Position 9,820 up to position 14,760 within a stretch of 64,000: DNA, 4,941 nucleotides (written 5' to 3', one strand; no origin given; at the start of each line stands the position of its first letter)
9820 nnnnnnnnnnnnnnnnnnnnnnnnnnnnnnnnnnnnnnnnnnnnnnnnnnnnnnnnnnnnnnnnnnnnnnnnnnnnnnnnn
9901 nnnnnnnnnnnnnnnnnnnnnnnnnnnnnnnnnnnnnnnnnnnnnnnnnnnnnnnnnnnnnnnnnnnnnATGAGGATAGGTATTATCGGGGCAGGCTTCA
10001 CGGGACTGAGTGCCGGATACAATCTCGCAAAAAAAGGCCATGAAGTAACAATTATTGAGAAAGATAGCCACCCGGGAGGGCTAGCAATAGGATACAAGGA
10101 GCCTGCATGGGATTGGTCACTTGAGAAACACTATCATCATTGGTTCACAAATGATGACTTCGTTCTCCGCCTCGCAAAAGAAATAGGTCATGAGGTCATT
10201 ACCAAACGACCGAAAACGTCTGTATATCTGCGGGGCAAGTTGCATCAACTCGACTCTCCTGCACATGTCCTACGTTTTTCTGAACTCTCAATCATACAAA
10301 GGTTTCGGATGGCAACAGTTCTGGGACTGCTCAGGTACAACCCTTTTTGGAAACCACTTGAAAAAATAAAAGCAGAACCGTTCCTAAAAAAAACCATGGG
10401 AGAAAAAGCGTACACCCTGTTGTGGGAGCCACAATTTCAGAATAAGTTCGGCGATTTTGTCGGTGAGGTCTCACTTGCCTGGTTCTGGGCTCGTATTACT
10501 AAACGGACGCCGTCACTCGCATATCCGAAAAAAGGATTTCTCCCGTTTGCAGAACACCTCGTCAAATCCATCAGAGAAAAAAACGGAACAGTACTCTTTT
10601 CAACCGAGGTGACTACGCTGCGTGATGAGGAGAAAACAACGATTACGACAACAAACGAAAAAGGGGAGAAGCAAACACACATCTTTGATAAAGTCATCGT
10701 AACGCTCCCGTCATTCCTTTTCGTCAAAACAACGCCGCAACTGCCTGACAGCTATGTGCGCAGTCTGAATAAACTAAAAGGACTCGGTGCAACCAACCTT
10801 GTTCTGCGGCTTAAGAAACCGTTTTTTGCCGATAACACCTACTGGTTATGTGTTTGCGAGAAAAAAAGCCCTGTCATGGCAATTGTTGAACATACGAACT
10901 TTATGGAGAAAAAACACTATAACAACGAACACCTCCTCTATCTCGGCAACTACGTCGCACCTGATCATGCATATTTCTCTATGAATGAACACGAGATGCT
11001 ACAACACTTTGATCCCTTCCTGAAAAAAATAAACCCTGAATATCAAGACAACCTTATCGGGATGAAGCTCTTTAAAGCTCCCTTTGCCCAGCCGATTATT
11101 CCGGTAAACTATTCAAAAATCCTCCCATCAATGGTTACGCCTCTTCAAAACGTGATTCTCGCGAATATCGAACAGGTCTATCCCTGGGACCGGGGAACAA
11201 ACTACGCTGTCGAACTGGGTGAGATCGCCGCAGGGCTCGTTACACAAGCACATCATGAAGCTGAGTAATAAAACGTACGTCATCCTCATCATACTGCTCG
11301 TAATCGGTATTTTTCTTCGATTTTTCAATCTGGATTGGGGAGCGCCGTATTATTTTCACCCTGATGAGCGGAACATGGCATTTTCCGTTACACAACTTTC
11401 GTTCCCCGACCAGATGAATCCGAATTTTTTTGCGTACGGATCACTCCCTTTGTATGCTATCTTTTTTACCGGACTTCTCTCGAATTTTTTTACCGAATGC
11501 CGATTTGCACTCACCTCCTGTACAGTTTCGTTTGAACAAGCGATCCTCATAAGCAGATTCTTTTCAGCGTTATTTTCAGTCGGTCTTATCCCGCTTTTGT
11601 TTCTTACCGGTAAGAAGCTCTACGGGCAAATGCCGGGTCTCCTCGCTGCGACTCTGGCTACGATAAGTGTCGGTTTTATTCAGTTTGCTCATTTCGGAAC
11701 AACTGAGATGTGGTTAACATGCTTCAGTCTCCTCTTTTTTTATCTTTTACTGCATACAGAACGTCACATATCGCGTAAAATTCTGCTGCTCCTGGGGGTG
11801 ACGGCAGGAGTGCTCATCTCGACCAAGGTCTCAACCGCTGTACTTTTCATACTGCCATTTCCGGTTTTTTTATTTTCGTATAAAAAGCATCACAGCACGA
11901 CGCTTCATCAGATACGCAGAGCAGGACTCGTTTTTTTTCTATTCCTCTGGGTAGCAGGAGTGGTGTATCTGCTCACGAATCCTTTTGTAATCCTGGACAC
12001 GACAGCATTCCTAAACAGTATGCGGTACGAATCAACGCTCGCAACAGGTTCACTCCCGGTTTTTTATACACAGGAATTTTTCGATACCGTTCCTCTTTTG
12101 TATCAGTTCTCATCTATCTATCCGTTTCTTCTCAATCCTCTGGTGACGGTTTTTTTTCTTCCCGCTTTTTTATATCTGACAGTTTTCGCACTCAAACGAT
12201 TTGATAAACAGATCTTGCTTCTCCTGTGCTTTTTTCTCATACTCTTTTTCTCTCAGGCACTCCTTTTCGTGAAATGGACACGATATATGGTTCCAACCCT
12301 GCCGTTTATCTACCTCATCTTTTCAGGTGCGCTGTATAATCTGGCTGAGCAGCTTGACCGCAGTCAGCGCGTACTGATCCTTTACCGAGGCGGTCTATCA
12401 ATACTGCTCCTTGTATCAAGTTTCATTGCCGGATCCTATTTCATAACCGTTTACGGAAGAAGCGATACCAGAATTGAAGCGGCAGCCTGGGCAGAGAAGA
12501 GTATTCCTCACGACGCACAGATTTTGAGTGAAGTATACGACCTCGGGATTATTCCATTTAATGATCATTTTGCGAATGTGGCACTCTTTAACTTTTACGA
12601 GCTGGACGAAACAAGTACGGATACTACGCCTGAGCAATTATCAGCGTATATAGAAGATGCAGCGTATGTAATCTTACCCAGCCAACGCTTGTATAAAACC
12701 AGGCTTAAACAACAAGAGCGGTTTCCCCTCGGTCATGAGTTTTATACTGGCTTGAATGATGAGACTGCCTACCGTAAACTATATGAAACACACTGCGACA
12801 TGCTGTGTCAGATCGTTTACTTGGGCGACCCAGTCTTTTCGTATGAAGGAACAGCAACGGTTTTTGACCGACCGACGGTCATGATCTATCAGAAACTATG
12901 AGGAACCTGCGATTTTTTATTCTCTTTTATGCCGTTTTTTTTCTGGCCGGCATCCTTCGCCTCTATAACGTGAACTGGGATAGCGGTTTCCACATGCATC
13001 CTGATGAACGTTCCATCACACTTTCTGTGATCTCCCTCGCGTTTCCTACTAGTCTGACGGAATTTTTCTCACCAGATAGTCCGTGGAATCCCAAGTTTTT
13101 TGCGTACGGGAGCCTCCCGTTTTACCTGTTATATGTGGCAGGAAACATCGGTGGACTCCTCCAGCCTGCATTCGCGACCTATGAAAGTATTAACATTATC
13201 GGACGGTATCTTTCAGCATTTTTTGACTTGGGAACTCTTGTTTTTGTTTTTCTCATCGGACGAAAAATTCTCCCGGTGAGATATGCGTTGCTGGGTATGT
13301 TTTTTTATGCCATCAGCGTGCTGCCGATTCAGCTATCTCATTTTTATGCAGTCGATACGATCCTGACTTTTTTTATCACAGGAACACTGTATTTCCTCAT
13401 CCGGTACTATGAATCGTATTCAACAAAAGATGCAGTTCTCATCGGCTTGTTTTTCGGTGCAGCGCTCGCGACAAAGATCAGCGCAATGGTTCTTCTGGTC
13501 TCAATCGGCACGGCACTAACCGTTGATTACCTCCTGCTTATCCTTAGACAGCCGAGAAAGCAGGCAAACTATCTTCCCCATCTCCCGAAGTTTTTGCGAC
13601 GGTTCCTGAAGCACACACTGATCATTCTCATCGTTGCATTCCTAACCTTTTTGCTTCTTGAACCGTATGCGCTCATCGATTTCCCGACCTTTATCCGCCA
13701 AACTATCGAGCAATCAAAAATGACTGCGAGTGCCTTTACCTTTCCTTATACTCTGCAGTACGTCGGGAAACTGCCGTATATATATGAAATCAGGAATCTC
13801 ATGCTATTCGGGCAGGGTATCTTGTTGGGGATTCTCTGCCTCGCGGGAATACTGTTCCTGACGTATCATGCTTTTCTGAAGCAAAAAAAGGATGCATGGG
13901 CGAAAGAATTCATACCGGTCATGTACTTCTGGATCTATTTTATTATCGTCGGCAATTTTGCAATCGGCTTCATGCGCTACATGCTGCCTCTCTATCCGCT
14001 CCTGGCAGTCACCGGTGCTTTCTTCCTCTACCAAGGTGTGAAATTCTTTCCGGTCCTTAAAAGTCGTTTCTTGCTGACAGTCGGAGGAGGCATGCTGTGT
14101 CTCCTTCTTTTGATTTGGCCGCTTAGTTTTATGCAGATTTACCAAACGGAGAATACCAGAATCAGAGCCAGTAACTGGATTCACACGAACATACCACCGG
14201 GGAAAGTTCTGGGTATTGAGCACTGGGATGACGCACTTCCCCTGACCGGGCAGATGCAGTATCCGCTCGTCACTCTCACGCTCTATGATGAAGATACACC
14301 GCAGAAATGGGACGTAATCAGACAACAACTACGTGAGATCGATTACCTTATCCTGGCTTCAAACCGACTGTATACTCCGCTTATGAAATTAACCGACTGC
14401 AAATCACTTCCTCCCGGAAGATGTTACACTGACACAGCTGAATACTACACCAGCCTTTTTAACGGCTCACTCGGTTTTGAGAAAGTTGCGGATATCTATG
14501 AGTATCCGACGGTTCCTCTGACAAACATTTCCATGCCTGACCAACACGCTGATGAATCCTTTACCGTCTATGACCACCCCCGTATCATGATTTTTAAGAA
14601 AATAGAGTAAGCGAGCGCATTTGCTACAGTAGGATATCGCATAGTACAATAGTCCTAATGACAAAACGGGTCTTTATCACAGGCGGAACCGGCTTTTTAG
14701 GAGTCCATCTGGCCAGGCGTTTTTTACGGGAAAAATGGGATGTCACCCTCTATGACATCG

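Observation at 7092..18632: Pilus-assembly locus fused to a glycan-assembly gene block (UGM-like flavoprotein, two tandem GT-C transferases, SDR epimerase, HAD hydrolase, DUF2298 giant membrane protein)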

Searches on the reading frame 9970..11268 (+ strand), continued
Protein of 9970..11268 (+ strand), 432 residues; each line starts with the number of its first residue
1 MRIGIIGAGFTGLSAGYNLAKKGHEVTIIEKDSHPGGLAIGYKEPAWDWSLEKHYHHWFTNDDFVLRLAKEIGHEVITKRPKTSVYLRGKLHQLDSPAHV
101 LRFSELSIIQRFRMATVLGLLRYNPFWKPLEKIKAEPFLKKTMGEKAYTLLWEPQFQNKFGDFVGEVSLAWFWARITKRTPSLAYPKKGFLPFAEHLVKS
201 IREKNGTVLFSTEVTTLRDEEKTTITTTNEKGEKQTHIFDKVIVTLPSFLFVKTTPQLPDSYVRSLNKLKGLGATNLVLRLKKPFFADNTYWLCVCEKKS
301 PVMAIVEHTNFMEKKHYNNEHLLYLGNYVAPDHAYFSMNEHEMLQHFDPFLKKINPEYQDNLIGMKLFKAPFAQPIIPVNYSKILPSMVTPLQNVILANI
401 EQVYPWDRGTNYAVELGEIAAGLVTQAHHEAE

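Call 81: find_encoding_contigs(protein=P0494, flank=8000, max_places=1)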
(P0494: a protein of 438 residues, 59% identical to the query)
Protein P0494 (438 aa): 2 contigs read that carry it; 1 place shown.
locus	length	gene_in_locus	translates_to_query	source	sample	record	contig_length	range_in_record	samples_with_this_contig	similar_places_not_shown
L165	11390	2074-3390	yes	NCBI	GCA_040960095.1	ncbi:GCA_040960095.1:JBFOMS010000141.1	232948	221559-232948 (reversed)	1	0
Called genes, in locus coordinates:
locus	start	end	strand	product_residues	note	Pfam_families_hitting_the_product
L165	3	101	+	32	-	?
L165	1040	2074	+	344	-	PF03706:LPG_synthase_TM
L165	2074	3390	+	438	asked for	PF00070:Pyr_redox (faint), PF01266:DAO (weak), PF01593:Amino_oxidase, PF03486:HI0933_like (faint), PF07992:Pyr_redox_2 (faint), PF13450:NAD_binding_8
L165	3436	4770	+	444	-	PF03721:UDPG_MGDP_dh_N, PF00984:UDPG_MGDP_dh, PF03720:UDPG_MGDP_dh_C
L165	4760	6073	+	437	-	PF00675:Peptidase_M16, PF05193:Peptidase_M16_C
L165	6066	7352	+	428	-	PF00675:Peptidase_M16, PF05193:Peptidase_M16_C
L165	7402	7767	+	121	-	PF01648:ACPS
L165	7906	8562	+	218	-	PF00174:Oxidored_molyb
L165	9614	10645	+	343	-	PF08240:ADH_N, PF00107:ADH_zinc_N, PF13602:ADH_zinc_N_2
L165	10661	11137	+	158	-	-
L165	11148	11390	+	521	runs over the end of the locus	PF02541:Ppx-GppA, PF21447:Ppx-GppA_III, PF01966:HD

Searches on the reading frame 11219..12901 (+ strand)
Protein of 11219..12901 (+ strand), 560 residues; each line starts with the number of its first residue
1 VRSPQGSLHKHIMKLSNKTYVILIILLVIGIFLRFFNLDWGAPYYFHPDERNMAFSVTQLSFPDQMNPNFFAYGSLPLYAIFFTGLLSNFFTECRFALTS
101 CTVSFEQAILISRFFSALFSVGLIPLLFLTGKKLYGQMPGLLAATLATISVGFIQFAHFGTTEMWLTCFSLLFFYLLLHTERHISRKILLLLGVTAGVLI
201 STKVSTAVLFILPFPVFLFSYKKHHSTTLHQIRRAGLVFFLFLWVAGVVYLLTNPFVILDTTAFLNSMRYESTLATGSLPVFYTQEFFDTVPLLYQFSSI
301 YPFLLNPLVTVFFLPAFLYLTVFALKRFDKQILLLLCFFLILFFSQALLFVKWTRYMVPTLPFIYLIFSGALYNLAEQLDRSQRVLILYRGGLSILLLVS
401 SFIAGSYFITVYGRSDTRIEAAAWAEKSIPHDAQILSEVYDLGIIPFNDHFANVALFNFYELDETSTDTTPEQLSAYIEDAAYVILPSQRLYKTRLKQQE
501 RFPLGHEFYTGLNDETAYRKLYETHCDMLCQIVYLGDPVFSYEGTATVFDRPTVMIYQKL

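Call 4: search_protein_families(library=pfam, proteins=[window:11219-12901:+], max_evalue=0.01)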
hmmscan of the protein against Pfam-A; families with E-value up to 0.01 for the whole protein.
window:11219-12901:+ (560 aa): 1 family
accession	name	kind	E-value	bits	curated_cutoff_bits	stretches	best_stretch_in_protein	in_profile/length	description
PF13231.12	PMT_2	-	5.2e-09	36.9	26.1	1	112-243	24-153/160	Dolichyl-phosphate-mannose-protein mannosyltransferase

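Call 5: search_protein_families(library=ncbifam, proteins=[window:11219-12901:+], max_evalue=0.01)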
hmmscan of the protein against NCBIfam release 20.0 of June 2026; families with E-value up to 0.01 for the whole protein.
window:11219-12901:+ (560 aa): 0 families

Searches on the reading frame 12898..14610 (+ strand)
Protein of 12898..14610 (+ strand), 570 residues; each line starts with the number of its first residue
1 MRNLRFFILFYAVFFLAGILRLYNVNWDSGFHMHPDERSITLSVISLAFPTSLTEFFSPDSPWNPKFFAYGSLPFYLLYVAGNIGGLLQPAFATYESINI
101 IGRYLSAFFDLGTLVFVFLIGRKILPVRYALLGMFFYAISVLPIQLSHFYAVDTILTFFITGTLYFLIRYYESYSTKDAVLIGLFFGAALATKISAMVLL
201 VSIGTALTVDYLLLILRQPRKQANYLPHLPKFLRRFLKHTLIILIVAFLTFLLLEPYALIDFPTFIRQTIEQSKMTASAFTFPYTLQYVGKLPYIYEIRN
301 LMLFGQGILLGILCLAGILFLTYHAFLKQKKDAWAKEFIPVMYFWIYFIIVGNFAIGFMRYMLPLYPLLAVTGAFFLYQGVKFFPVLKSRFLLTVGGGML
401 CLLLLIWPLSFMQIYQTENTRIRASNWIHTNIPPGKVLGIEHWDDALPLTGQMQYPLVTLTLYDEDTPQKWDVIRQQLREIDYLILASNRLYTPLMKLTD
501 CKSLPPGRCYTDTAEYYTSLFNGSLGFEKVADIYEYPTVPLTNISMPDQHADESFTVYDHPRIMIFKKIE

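Call 4: search_protein_families(library=pfam, proteins=[window:12898-14610:+], max_evalue=0.01)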
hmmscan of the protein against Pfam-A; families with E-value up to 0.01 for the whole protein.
window:12898-14610:+ (570 aa): 2 families
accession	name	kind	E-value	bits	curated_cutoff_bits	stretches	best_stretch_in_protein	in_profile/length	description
PF13231.12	PMT_2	-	1.2e-11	45.5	26.1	1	105-214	27-131/160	Dolichyl-phosphate-mannose-protein mannosyltransferase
PF02366.24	PMT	-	1.1e-05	25.6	22.7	1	102-233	85-215/245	Dolichyl-phosphate-mannose-protein mannosyltransferase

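Call 5: search_protein_families(library=ncbifam, proteins=[window:12898-14610:+], max_evalue=0.01)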
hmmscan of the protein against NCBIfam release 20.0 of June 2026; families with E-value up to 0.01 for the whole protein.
window:12898-14610:+ (570 aa): 1 family
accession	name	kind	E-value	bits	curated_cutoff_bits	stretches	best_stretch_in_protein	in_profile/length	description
TIGR03663.1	TIGR03663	subfamily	0.0002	20.5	126.25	1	99-351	70-308/435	flippase activity-associated protein Agl23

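Call 46: search_solved_structures(query=A4, max_evalue=1)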
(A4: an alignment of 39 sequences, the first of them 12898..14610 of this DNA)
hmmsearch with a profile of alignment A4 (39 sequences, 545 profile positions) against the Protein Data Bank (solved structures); distinct sequences matched with E-value up to 1: 2.
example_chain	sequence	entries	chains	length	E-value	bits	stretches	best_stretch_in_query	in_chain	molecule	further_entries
8i9p_Lh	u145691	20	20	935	0.44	12.7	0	103-194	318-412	dolichyl-diphosphooligosaccharide--protein glycotransferase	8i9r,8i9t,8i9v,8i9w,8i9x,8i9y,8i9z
5ezm_A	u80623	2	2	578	0.75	12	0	140-369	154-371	4-amino-4-deoxy-L-arabinose transferase or related glycosyltransferases of PMT family | 4-amino-4-deoxy-L-arabinose (L-Ara4N) transferase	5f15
